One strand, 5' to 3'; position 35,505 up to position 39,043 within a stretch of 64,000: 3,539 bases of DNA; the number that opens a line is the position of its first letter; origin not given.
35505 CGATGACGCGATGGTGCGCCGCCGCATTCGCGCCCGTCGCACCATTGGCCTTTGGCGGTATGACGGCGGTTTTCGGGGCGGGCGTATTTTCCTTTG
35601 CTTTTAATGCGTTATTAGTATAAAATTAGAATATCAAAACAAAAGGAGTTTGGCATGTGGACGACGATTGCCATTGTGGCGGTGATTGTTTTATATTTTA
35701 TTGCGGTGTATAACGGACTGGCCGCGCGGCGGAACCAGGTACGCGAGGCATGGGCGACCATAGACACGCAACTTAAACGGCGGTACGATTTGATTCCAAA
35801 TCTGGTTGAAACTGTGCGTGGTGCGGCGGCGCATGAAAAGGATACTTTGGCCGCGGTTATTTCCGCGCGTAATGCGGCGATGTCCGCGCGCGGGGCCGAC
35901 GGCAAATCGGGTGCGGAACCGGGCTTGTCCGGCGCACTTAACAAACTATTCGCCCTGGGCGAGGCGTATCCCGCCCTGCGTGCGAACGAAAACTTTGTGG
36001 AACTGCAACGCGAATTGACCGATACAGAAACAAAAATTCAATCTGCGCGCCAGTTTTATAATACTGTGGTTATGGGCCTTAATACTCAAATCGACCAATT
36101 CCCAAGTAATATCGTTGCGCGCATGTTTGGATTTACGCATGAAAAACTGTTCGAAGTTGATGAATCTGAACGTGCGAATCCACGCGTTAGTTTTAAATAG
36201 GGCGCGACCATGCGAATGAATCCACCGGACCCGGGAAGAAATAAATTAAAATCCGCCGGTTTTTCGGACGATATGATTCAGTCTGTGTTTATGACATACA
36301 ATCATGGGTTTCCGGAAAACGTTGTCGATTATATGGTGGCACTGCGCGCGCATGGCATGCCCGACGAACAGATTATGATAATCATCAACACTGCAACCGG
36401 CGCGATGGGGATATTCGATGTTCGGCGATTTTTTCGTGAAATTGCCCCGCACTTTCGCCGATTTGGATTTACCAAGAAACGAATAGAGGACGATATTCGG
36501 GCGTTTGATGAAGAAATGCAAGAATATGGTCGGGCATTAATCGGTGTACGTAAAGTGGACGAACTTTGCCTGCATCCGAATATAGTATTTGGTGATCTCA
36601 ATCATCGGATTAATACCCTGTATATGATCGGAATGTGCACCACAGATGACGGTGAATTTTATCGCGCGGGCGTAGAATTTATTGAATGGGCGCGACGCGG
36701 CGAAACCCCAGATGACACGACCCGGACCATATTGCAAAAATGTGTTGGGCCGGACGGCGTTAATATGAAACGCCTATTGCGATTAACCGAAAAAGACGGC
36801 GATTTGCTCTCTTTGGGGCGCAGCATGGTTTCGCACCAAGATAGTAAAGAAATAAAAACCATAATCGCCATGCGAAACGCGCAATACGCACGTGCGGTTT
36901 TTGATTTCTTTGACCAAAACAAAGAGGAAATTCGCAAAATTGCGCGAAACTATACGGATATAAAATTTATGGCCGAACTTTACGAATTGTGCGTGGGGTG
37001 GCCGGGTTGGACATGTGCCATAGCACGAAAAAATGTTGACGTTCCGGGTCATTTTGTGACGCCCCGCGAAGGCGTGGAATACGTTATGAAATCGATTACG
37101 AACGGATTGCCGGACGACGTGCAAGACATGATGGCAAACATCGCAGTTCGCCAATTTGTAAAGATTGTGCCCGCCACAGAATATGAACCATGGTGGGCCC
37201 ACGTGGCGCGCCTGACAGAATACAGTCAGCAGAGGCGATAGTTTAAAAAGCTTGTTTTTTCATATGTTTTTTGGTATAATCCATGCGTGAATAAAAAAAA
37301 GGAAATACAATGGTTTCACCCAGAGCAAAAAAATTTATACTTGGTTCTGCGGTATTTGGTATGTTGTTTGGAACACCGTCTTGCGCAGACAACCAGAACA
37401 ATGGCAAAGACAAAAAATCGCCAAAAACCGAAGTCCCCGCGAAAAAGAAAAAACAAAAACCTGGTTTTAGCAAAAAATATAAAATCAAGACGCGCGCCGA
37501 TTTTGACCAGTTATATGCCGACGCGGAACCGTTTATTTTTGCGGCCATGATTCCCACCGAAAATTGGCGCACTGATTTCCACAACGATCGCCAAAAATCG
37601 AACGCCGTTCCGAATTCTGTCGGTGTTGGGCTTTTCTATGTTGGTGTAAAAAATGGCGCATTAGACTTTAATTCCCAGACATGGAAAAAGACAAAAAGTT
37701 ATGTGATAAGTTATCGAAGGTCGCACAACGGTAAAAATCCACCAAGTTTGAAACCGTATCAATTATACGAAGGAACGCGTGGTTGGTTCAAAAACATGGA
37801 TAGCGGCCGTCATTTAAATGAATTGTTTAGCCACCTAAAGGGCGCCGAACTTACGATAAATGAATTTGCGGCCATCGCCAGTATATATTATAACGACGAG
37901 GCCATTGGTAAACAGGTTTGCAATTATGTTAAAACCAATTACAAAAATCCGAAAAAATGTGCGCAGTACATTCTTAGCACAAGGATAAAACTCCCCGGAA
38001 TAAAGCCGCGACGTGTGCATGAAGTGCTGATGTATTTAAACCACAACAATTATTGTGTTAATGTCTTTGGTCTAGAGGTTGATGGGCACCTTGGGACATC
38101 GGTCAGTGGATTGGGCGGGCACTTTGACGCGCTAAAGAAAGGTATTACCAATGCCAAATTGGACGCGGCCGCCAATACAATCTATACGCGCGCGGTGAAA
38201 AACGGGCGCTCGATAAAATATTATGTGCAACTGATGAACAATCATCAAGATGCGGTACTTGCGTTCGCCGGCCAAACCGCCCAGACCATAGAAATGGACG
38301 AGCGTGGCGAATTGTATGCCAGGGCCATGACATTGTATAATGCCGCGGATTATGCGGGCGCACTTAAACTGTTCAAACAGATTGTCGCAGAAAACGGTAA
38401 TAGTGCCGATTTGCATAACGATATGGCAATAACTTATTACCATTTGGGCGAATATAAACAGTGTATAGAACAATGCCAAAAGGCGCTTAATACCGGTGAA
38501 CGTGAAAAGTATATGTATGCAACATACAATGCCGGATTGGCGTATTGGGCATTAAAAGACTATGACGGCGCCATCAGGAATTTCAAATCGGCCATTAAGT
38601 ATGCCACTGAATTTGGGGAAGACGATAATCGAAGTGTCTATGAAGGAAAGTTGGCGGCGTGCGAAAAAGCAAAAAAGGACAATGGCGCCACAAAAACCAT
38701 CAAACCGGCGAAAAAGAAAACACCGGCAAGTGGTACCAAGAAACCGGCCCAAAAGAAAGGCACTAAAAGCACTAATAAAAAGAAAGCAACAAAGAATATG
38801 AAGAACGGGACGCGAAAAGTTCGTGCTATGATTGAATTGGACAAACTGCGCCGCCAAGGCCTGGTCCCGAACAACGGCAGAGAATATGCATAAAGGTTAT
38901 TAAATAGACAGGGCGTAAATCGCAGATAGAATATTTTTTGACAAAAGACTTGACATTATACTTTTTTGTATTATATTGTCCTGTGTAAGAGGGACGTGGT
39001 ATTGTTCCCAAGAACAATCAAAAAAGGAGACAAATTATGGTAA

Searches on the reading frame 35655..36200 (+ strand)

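Call 93: search_protein_families(library=pfam, proteins=[window:35655-36200:+], max_evalue=0.00001)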
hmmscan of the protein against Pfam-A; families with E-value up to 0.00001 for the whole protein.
window:35655-36200:+ (181 aa): 1 family
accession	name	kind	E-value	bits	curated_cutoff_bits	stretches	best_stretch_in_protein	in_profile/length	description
PF04011.17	LemA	-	3.1e-57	193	26.2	1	32-180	1-149/149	LemA family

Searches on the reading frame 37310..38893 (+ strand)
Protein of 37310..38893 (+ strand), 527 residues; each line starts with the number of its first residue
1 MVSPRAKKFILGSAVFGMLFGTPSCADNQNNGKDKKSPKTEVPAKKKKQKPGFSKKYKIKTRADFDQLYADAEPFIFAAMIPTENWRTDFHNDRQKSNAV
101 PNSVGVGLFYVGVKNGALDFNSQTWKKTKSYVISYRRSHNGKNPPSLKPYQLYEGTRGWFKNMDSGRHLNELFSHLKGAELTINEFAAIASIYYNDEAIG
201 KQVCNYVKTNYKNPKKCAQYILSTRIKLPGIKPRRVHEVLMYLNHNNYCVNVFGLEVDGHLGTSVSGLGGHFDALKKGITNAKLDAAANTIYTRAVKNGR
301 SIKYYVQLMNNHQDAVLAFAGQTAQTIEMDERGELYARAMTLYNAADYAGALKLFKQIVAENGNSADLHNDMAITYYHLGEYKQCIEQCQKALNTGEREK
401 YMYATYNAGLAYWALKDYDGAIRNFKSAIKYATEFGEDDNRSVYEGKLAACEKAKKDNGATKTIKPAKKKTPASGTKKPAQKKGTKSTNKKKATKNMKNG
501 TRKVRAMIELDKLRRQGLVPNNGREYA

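Call 93: search_protein_families(library=pfam, proteins=[window:37310-38893:+], max_evalue=0.00001)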
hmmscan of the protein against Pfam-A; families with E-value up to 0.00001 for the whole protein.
window:37310-38893:+ (527 aa): 5 families
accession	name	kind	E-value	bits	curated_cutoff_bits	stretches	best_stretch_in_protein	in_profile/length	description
PF07719.23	TPR_2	-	4.6e-12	45.5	27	0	366-393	1-28/34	Tetratricopeptide repeat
PF13424.12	TPR_12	-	4.1e-10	40.1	30.1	1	366-432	3-75/77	Tetratricopeptide repeat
PF14559.12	TPR_19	-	2.8e-09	37.6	25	1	346-396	5-55/68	Tetratricopeptide repeat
PF00515.34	TPR_1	-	3.4e-08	33.4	27.8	0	366-393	1-28/34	Tetratricopeptide repeat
PF13428.12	TPR_14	-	1.9e-06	28.4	23.5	0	334-373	3-42/44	Tetratricopeptide repeat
